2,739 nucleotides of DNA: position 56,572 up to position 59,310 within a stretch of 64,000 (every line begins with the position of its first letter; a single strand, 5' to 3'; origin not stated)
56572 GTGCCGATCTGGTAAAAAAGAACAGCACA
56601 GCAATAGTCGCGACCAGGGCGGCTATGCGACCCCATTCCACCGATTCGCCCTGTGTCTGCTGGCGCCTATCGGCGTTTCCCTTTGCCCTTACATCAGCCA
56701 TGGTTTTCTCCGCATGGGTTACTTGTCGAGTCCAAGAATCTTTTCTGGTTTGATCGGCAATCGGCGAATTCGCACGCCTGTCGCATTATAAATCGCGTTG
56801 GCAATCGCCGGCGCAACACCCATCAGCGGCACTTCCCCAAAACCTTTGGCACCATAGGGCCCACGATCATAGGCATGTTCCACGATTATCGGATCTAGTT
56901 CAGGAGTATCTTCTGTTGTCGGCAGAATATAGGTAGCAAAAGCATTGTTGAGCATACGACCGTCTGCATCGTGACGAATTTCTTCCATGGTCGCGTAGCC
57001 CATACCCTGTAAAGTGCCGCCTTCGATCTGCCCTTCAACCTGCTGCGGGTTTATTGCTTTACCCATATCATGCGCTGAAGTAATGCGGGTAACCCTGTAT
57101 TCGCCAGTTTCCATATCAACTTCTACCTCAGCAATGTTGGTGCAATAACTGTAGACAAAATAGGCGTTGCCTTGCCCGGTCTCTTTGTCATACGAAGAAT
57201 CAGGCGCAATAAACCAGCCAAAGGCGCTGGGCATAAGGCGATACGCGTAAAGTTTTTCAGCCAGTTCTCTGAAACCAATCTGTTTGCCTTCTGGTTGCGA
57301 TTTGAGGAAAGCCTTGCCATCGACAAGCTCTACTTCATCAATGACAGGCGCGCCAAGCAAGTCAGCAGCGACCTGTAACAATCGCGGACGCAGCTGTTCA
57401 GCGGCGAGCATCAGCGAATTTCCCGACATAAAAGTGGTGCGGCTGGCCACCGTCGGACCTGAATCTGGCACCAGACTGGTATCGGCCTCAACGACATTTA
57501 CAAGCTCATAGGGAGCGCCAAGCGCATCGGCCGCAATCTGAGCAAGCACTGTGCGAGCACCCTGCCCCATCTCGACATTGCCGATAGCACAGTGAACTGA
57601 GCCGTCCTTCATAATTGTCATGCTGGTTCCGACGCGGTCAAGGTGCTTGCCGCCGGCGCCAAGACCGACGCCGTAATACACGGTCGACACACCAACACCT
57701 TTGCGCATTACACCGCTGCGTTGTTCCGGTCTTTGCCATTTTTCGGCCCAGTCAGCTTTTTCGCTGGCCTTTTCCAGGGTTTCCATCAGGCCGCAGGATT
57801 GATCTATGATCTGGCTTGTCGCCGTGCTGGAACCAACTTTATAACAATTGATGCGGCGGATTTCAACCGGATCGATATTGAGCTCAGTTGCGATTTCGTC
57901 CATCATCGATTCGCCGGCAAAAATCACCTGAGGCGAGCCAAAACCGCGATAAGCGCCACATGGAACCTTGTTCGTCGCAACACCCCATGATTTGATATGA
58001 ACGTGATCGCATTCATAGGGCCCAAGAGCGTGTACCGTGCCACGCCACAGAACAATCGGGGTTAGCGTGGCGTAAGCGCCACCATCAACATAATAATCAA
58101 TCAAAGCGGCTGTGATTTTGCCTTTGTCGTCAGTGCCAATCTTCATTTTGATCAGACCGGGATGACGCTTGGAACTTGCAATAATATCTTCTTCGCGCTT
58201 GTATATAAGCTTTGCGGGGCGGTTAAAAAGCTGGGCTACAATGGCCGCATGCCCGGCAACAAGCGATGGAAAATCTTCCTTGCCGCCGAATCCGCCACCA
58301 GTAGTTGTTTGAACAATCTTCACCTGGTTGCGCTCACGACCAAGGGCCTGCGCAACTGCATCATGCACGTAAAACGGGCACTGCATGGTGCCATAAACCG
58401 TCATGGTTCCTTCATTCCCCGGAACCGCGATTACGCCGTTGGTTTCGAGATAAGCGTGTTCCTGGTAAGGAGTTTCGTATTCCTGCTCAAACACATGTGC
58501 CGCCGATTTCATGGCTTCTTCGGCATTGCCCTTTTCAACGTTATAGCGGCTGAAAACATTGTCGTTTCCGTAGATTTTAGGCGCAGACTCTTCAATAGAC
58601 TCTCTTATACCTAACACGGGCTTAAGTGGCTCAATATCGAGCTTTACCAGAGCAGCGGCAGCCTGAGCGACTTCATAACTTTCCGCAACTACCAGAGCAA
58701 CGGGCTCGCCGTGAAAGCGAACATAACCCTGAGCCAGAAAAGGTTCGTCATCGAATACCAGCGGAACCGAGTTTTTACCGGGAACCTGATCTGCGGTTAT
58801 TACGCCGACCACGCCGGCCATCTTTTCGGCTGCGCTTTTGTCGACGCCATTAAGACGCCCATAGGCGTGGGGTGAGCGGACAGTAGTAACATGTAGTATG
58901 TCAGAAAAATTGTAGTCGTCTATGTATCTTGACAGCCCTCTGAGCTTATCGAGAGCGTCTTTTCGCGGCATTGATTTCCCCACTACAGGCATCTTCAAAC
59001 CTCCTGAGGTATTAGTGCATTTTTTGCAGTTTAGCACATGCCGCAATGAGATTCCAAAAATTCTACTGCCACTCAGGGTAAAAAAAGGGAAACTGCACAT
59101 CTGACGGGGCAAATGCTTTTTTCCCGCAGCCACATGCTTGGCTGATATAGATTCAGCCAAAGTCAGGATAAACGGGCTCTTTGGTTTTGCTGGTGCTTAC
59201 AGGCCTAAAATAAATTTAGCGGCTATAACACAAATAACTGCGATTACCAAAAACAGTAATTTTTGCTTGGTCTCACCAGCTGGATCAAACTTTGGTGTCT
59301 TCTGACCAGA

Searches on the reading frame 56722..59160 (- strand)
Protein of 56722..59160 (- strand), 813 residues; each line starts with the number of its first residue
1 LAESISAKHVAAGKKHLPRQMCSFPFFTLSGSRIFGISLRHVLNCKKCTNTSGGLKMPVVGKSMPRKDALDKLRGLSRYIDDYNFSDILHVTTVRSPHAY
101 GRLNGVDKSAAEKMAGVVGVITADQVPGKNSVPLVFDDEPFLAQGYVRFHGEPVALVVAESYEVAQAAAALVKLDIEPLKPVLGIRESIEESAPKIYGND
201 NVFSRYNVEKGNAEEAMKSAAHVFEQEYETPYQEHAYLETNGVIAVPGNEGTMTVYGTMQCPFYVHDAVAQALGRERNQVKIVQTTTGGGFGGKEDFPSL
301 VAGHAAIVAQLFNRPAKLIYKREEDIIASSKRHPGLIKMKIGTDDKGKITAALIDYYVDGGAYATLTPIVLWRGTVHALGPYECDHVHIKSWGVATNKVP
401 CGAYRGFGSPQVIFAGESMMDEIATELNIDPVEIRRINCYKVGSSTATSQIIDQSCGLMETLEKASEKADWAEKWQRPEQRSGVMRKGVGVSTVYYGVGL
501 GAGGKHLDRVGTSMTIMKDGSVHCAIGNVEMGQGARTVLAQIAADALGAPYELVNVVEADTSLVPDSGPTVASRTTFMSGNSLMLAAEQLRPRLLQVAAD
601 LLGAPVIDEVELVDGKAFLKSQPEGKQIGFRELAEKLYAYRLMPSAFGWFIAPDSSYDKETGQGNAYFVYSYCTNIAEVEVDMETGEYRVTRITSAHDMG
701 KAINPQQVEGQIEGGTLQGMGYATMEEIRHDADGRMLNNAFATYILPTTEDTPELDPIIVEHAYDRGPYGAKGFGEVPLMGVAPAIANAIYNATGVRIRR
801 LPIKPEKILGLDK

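Call 78: search_protein_families(library=pfam, proteins=[window:56722-59160:-], max_evalue=0.00001)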
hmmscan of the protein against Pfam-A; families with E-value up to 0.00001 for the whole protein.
window:56722-59160:- (813 aa): 3 families
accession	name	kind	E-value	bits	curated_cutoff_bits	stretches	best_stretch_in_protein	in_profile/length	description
PF20256.3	MoCoBD_2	-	1.2e-85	287.9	27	1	464-753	1-283/283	Molybdopterin cofactor-binding domain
PF02738.23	MoCoBD_1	-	1.3e-84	283.5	27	1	201-439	8-244/244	Molybdopterin cofactor-binding domain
PF01315.27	Ald_Xan_dh_C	-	1.8e-25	89.8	31.3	1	75-179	2-109/110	Aldehyde oxidase and xanthine dehydrogenase, a/b hammerhead domain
